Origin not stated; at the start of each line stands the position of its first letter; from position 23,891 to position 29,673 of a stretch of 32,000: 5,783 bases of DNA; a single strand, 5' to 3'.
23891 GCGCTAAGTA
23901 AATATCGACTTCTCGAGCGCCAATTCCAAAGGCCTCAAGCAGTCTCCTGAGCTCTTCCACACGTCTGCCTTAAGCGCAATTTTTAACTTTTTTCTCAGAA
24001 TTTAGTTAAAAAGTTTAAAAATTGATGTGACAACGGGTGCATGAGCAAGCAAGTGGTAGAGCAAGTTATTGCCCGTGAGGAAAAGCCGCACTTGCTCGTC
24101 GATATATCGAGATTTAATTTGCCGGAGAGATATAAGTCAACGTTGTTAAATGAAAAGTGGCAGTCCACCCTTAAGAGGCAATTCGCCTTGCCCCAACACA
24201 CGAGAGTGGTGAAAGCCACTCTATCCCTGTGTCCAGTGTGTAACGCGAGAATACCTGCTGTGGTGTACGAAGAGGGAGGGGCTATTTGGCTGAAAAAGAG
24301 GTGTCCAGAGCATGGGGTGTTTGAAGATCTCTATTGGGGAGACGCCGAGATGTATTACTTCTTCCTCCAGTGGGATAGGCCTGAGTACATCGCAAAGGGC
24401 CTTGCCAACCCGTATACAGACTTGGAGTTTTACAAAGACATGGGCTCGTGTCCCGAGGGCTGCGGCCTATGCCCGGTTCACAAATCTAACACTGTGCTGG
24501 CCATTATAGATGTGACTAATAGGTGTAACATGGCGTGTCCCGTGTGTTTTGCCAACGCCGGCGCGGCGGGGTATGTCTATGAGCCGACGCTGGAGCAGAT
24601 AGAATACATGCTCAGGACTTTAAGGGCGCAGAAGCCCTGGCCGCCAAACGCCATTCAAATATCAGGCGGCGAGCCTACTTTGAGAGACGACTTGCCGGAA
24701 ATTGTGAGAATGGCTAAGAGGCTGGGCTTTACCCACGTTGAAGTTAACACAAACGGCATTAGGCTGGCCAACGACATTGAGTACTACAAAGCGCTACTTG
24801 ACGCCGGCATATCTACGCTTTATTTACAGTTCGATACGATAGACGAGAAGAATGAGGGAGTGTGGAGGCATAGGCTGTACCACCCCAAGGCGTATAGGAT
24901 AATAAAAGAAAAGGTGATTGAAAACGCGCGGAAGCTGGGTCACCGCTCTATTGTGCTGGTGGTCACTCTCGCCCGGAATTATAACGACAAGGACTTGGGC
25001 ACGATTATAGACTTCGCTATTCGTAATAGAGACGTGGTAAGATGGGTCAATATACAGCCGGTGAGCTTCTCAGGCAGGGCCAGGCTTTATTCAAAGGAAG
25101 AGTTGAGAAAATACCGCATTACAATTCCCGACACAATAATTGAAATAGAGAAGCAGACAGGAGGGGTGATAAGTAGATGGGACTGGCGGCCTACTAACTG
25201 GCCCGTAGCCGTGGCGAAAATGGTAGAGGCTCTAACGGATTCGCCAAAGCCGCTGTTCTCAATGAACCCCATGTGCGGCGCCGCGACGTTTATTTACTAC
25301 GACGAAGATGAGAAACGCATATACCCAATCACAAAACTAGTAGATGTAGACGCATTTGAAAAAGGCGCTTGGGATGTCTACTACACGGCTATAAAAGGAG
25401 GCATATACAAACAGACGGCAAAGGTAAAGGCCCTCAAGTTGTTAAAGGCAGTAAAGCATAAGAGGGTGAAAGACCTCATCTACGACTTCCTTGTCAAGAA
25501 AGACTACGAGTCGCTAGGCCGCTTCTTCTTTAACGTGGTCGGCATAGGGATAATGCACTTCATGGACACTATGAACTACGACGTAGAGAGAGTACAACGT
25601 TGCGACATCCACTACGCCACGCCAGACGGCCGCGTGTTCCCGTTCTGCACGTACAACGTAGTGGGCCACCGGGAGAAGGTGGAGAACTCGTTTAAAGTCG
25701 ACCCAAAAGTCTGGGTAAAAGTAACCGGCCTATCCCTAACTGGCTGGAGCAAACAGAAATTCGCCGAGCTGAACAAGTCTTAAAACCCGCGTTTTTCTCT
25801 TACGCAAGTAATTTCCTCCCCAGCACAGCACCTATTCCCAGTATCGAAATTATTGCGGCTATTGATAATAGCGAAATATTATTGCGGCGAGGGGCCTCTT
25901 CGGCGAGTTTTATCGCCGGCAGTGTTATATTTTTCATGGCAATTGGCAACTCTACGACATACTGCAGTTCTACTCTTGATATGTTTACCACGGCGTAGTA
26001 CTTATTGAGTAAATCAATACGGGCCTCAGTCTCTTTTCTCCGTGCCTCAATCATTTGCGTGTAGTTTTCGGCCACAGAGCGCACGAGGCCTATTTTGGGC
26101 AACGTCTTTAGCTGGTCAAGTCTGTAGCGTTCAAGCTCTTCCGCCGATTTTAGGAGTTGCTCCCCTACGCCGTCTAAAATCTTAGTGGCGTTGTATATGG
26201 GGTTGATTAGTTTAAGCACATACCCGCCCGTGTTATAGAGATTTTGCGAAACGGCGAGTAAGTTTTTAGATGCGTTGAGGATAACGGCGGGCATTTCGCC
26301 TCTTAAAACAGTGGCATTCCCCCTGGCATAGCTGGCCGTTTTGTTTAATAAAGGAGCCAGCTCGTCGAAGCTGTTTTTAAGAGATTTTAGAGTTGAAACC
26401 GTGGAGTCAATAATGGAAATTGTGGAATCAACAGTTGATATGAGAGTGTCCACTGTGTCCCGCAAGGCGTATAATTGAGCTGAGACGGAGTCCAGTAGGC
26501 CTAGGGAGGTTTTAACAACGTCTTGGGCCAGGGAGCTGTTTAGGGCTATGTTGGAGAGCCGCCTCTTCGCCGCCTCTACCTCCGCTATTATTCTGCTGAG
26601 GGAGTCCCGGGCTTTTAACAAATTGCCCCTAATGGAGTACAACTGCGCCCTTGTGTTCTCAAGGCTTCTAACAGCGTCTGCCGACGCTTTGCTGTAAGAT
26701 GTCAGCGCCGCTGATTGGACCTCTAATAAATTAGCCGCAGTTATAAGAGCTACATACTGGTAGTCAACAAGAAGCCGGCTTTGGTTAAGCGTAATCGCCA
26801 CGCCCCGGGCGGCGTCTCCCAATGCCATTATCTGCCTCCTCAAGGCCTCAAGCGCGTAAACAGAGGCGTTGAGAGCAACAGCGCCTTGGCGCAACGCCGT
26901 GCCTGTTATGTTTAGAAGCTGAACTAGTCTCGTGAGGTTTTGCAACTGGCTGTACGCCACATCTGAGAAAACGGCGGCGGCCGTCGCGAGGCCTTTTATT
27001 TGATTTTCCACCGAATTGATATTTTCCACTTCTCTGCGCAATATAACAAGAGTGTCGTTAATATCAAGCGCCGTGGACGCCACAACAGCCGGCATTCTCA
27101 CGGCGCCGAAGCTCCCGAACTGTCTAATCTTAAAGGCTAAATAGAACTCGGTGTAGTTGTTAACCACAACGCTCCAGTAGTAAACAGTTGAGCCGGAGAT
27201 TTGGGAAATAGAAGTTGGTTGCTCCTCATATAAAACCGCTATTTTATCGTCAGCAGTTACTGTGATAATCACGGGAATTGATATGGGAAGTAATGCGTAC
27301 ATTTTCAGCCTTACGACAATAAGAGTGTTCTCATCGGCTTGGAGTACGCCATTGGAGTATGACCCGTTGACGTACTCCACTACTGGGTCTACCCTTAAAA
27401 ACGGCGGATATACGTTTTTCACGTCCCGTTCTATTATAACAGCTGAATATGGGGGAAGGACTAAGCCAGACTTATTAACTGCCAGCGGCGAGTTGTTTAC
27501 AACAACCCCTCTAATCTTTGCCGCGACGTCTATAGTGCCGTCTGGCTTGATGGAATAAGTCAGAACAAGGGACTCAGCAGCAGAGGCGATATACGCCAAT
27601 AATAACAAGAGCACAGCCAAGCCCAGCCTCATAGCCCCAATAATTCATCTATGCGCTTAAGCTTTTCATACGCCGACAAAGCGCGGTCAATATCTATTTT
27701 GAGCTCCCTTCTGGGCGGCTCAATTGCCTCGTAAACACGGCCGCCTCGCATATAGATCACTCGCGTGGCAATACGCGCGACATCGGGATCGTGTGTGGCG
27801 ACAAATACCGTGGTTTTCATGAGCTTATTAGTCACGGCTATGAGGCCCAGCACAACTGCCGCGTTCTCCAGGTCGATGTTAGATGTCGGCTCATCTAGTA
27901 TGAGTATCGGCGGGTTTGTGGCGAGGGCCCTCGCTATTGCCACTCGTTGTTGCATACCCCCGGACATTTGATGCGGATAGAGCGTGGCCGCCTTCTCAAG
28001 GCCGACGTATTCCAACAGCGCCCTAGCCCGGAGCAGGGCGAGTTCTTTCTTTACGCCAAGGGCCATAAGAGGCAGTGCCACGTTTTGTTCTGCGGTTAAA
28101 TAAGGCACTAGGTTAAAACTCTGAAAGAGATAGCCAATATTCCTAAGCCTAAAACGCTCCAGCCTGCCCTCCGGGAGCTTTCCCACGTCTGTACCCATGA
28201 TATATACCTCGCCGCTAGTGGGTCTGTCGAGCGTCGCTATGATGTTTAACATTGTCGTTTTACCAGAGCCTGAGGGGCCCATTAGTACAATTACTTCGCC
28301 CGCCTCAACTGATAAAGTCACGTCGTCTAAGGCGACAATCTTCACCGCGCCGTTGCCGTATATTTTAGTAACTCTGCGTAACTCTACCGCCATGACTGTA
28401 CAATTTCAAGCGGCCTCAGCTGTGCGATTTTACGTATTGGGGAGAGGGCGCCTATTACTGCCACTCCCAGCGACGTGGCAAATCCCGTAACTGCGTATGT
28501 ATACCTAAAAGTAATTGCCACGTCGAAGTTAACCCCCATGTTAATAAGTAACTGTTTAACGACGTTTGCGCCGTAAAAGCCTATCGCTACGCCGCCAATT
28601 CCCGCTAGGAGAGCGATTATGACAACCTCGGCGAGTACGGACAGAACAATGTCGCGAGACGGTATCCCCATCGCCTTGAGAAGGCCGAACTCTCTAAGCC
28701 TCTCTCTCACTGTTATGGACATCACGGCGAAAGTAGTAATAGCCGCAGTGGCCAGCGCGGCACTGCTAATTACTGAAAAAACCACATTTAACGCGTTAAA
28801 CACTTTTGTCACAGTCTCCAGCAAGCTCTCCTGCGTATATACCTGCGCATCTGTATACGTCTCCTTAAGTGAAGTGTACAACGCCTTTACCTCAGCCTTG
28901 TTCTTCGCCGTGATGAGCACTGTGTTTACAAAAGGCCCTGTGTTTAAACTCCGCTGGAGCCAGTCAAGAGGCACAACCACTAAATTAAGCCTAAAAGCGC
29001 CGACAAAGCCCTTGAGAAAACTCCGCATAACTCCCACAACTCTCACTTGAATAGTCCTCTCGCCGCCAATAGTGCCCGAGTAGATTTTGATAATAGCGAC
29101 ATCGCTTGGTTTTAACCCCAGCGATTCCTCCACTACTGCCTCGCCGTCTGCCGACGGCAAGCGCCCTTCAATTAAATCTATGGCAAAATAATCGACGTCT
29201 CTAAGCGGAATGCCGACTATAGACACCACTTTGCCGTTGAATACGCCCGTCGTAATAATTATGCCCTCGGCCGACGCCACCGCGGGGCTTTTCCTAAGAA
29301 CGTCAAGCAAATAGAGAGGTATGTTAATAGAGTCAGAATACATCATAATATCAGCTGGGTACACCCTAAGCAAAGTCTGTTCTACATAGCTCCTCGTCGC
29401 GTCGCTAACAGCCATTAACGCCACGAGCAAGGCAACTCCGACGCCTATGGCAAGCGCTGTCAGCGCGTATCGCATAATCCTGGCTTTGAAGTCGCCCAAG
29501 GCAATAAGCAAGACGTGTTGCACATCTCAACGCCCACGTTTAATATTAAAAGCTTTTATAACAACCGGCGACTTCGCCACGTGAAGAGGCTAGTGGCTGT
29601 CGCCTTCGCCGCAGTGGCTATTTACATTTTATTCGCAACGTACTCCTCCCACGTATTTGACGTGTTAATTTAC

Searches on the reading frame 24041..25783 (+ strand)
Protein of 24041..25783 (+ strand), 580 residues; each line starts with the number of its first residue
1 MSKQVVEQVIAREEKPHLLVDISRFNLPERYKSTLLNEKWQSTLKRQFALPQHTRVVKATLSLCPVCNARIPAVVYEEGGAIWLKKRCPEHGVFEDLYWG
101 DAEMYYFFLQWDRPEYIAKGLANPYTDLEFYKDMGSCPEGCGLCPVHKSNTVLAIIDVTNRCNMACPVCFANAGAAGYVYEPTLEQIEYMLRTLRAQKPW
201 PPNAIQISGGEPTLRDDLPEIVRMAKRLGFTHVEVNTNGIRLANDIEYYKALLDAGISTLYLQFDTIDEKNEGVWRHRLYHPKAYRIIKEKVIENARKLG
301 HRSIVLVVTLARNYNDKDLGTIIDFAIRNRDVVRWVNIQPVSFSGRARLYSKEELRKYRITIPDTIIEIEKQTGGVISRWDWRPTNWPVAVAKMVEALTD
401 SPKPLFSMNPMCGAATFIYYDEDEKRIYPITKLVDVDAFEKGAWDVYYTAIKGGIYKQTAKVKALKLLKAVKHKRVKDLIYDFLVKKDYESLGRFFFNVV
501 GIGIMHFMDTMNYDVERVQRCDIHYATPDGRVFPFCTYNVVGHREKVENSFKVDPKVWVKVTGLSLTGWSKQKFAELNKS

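Call 28: search_protein_families(library=pfam, proteins=[window:24041-25783:+], max_evalue=0.001)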
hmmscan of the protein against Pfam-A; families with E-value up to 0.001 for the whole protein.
window:24041-25783:+ (580 aa): 2 families
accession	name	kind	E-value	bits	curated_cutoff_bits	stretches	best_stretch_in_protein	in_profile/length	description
PF04055.27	Radical_SAM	-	1.4e-25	90.9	29.5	1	158-326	3-166/166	Radical SAM superfamily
PF23545.1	Zn_ribbon_HMPTM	-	6.4e-21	74.1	27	1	57-99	2-44/45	HMPTM N-terminal zinc ribbon domain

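Call 77: search_protein_families(library=ncbifam, proteins=[window:24041-25783:+], max_evalue=1e-10)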
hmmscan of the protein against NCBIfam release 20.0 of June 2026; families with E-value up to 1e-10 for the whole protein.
window:24041-25783:+ (580 aa): 16 families
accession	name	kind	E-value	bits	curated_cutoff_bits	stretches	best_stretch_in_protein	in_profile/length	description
NF045702.1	rSAM_GDGT_ether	equivalog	7.5e-196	651.4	450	1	60-553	2-484/486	tetraether lipid synthase Tes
NF045703.1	rSAM_Tes_intein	exception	2.2e-118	396.6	1700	2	169-560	611-1001/1040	tetraether lipid synthase Tes, intein-containing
NF045646.2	rSAM_Se_TrsS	equivalog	2.5e-101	339.4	490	2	59-385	2-307/441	radical SAM (seleno)protein TrsS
TIGR02666.1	moaA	equivalog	6.9e-21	74.6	284.05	1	156-351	14-208/336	GTP 3',8-cyclase MoaA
TIGR02668.1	moaA_archaeal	equivalog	7.6e-20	71.1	325.25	1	156-343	14-191/303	GTP 3',8-cyclase MoaA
NF001199.0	PRK00164.2-1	equivalog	1.1e-19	70.8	231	1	156-372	16-216/308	GTP 3',8-cyclase MoaA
TIGR04055.1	rSAM_NirJ2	equivalog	6.4e-14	52.2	500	1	157-357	5-190/326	putative heme d1 biosynthesis radical SAM protein NirJ2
TIGR04546.1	rSAM_ahbC_deAc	equivalog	1e-13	50.9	650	1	153-357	40-229/390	12,18-didecarboxysiroheme deacetylase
NF038283.1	viperin_w_prok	equivalog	1.3e-13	50.8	180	1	158-278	8-129/281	viperin family antiviral radical SAM protein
TIGR04317.1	W_rSAM_matur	equivalog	1.9e-13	50.3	380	1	155-326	7-171/349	tungsten cofactor oxidoreductase radical SAM maturase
TIGR04054.1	rSAM_NirJ1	equivalog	1.8e-12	46.6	650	1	153-356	37-225/387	putative heme d1 biosynthesis radical SAM protein NirJ1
NF050035.1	rSAM_WgK_link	exception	9.9e-12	44.5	650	1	150-248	7-102/367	radical SAM/SPASM peptide maturase WgkB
TIGR04347.1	pseudo_SAM_Halo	equivalog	1.3e-11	44.4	525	1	153-285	39-165/390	TIGR04347 family pseudo-SAM/SPASM protein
TIGR04133.1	rSAM_w_lipo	hypoth_equivalog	1.6e-11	43.8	425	1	155-347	27-208/350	TIGR04133 family radical SAM/SPASM protein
TIGR02109.1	PQQ_syn_pqqE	equivalog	1.6e-11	43.8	381.35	1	153-329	8-172/358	pyrroloquinoline quinone biosynthesis protein PqqE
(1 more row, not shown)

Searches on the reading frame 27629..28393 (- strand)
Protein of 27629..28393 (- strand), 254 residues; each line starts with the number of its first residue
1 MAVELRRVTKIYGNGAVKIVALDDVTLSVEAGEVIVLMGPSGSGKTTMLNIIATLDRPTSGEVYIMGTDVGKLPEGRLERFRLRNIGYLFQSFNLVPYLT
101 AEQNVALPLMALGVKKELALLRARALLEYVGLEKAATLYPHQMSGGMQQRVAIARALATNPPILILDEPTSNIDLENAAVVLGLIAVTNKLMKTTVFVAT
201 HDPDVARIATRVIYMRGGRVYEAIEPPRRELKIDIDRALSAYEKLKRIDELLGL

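Call 34: search_protein_families(library=ncbifam, proteins=[window:27629-28393:-], max_evalue=0.001)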
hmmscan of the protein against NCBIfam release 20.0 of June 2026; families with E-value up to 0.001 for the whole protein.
window:27629-28393:- (254 aa): 190 families (the best 25 are shown)
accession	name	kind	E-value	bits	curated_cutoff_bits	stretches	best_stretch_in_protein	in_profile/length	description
TIGR02982.1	heterocyst_DevA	subfamily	4.7e-57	193.1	295.8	1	3-220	2-219/220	ABC exporter ATP-binding subunit, DevA family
TIGR02211.1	LolD_lipo_ex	equivalog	3e-56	190.4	307.75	1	5-221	4-220/221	lipoprotein-releasing ABC transporter ATP-binding protein LolD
TIGR02673.1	FtsE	equivalog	1.5e-55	188.2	264.85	1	3-218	2-213/214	cell division ATP-binding protein FtsE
NF007826.0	PRK10535.1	equivalog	7.3e-55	186.4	966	1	3-223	5-224/648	macrolide ABC transporter ATP-binding protein/permease MacB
NF038007.1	ABC_ATP_DarD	equivalog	1.4e-54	184.9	375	1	3-219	2-217/218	darobactin export ABC transporter ATP-binding protein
TIGR03265.1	PhnT2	equivalog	3.7e-53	181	457.7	1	4-223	6-216/353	putative 2-aminoethylphosphonate ABC transporter ATP-binding protein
NF040933.2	ABC_arch_GlcV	equivalog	9.8e-53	179.3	450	1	2-221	2-221/357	glucose ABC transporter ATP-binding protein GlcV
NF007879.0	PRK10584.1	equivalog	4.8e-52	176.9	336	1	3-222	7-226/228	putative ABC transporter ATP-binding protein YbbA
TIGR01186.1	proV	subfamily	2.4e-51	175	326.6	1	20-221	7-209/363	betaine/proline/choline family ABC transporter ATP-binding protein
TIGR03608.1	L_ocin_972_ABC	subfamily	2.5e-51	174.1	254.85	1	8-215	4-206/206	putative bacteriocin export ABC transporter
NF008639.0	PRK11629.1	equivalog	5.1e-51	173.3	360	1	6-222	10-226/234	lipoprotein-releasing ABC transporter ATP-binding protein LolD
NF008338.0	PRK11124.1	equivalog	1.6e-48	165.3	369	1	1-223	1-222/242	arginine ABC transporter ATP-binding protein ArtP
NF007027.0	PRK09493.1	equivalog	3.1e-48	164.2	379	1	3-226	2-220/240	glutamine ABC transporter ATP-binding protein GlnQ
TIGR00968.1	3a0106s01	subfamily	9.3e-48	162.8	342.75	1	5-222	3-211/237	sulfate ABC transporter ATP-binding protein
TIGR03415.1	ABC_choXWV_ATP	equivalog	7.8e-47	160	483.75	1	18-222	36-245/382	choline ABC transporter ATP-binding protein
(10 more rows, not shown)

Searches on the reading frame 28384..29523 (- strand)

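Call 34: search_protein_families(library=ncbifam, proteins=[window:28384-29523:-], max_evalue=0.001)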
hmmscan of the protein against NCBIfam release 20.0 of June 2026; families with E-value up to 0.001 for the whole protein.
window:28384-29523:- (379 aa): 2 families
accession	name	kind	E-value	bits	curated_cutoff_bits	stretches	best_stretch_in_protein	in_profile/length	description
NF007826.0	PRK10535.1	equivalog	8.1e-14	50.8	966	1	159-374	430-644/648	macrolide ABC transporter ATP-binding protein/permease MacB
TIGR03434.1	ADOP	subfamily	5.5e-11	41.3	622.3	1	159-374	592-799/803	ADOP family duplicated permease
